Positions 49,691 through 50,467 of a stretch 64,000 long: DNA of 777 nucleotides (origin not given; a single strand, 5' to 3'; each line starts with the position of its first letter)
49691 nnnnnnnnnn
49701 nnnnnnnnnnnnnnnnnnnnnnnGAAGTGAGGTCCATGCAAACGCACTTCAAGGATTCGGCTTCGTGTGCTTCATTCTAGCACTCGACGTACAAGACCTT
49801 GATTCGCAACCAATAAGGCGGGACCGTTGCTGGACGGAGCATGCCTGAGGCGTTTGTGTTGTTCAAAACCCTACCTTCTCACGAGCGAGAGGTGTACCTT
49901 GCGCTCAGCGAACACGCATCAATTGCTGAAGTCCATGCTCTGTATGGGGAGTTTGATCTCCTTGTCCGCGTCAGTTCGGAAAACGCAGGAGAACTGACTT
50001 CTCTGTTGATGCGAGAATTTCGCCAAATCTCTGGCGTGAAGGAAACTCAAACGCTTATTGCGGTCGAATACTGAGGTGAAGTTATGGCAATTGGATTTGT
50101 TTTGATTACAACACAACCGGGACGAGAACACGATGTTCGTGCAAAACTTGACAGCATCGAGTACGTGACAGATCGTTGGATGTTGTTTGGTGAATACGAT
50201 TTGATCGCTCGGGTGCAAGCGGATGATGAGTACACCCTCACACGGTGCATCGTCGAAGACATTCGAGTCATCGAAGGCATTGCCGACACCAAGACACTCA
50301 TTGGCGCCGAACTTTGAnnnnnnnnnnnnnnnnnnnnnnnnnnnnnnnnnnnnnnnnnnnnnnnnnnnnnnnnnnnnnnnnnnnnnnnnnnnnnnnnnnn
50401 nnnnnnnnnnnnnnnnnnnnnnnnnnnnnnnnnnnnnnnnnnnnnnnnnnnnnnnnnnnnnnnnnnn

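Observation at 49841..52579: wHTH / NB-ARC STAND NTPase convergent with two tandem stand-alone RAM proteins: possible small-molecule-gated regulatory switch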

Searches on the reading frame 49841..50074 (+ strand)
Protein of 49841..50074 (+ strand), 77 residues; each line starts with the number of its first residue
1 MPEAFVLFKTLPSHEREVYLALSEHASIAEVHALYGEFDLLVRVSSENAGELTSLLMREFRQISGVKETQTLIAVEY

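Call 3: search_protein_families(library=pfam, proteins=[window:49841-50074:+], max_evalue=1)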
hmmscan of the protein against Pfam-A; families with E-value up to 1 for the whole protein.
window:49841-50074:+ (77 aa): 2 families
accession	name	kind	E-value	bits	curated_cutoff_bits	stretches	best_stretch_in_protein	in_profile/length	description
PF01037.27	AsnC_trans_reg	-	1.7e-12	47.5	25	1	7-75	2-71/73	Lrp/AsnC ligand binding domain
PF22482.2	AsnC_trans_reg_3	-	0.0025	18.3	24.4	1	18-72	27-80/95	PF0864 C-terminal dimeric alpha+beta barrel domain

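Call 4: search_protein_families(library=ncbifam, proteins=[window:49841-50074:+], max_evalue=1)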
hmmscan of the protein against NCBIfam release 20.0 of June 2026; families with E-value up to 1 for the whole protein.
window:49841-50074:+ (77 aa): 3 families
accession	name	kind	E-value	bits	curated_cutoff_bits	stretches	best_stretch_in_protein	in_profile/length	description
NF040947.1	trans_reg_LysM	equivalog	2.4e-05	24.1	180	1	4-74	62-132/136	HTH-type transcriptional regulator LysM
NF008384.0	PRK11179.1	equivalog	0.0014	18.5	227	1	22-75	90-143/153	transcriptional regulator AsnC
NF008370.0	PRK11169.1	equivalog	0.0019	17.9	233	1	17-76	92-151/164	leucine-responsive transcriptional regulator Lrp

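Call 5: search_protein_families(library=padloc, proteins=[window:49841-50074:+], max_evalue=1)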
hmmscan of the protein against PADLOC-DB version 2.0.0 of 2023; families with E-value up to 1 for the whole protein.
window:49841-50074:+ (77 aa): 0 families

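Call 25: search_solved_structures(query=window:49841-50071:+, max_evalue=0.01, show_alignments=1)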
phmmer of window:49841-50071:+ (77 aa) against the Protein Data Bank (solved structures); distinct sequences matched with E-value up to 0.01: 6.
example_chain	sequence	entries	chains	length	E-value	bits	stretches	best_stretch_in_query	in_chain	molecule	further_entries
2cvi_A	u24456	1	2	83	1.3e-08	38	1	2-75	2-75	75aa long hypothetical regulatory protein AsnC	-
2e1a_A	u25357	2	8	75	1.4e-08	37.9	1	2-75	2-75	75aa long hypothetical regulatory protein AsnC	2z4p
2zbc_A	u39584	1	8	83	2.2e-08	37.3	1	2-76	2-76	83aa long hypothetical transcriptional regulator asnC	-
2cyy_A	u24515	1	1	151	2.5e-05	27.6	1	4-75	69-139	Putative HTH-type transcriptional regulator PH1519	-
1ri7_A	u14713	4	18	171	3.5e-05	27.2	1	4-75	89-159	Putative transcriptional regulator | Putative HTH-type transcriptional regulator PH1519 | Uncharacterized HTH-type transcriptional regulator PH1519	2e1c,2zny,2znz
2djw_A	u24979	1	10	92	3.9e-05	27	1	3-75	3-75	probable transcriptional regulator, AsnC family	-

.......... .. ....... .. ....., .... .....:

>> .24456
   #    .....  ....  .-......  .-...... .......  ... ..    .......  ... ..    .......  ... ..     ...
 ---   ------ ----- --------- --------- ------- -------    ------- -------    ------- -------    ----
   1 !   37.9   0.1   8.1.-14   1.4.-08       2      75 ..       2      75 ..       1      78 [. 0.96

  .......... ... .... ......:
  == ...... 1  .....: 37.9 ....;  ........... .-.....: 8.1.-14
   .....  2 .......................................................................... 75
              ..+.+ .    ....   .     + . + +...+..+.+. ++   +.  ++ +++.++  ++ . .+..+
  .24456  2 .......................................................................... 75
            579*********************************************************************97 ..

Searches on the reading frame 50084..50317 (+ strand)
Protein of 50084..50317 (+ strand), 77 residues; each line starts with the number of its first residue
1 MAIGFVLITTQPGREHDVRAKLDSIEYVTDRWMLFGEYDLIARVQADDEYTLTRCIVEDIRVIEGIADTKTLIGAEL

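Call 3: search_protein_families(library=pfam, proteins=[window:50084-50317:+], max_evalue=1)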
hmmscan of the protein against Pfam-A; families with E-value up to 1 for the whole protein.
window:50084-50317:+ (77 aa): 3 families
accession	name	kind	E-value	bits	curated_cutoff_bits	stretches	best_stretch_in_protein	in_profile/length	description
PF01037.27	AsnC_trans_reg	-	6e-11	42.5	25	1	6-73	1-69/73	Lrp/AsnC ligand binding domain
PF08734.17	GYD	-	0.038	14.4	31.4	1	13-57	20-66/91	GYD domain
PF22482.2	AsnC_trans_reg_3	-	0.045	14.3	24.4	1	34-72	43-80/95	PF0864 C-terminal dimeric alpha+beta barrel domain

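Call 4: search_protein_families(library=ncbifam, proteins=[window:50084-50317:+], max_evalue=1)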
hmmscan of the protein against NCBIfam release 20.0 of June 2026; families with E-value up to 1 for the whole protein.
window:50084-50317:+ (77 aa): 4 families
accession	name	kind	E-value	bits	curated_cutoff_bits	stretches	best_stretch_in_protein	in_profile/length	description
NF040947.1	trans_reg_LysM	equivalog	1.7e-07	31.1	180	1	5-73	63-131/136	HTH-type transcriptional regulator LysM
NF008384.0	PRK11179.1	equivalog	2.6e-05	24.1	227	1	15-74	82-142/153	transcriptional regulator AsnC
NF041395.1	TranRegLrpA1_Halo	equivalog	0.00018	21.5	250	1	3-70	66-133/142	HTH-type transcriptional regulator LrpA1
NF040820.1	trans_reg_LrpA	equivalog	0.00029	20.8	250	1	7-68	69-130/141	HTH-type transcriptional regulator LrpA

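Call 5: search_protein_families(library=padloc, proteins=[window:50084-50317:+], max_evalue=1)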
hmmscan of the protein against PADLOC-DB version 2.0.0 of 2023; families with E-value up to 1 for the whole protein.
window:50084-50317:+ (77 aa): 0 families

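Call 24: search_solved_structures(query=window:50084-50314:+, max_evalue=0.01, show_alignments=2)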
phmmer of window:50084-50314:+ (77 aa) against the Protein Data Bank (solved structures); distinct sequences matched with E-value up to 0.01: 5.
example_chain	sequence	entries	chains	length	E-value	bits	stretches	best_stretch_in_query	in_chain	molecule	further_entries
2e1a_A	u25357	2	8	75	1.5e-09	41.1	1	2-74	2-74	75aa long hypothetical regulatory protein AsnC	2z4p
2cvi_A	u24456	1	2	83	1.9e-09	40.8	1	2-74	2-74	75aa long hypothetical regulatory protein AsnC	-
2zbc_A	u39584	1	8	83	2.4e-07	34.1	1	1-74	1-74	83aa long hypothetical transcriptional regulator asnC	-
2djw_A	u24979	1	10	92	0.00075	23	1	3-74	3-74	probable transcriptional regulator, AsnC family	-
2cg4_A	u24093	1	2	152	0.0059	20.2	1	17-73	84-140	REGULATORY PROTEIN ASNC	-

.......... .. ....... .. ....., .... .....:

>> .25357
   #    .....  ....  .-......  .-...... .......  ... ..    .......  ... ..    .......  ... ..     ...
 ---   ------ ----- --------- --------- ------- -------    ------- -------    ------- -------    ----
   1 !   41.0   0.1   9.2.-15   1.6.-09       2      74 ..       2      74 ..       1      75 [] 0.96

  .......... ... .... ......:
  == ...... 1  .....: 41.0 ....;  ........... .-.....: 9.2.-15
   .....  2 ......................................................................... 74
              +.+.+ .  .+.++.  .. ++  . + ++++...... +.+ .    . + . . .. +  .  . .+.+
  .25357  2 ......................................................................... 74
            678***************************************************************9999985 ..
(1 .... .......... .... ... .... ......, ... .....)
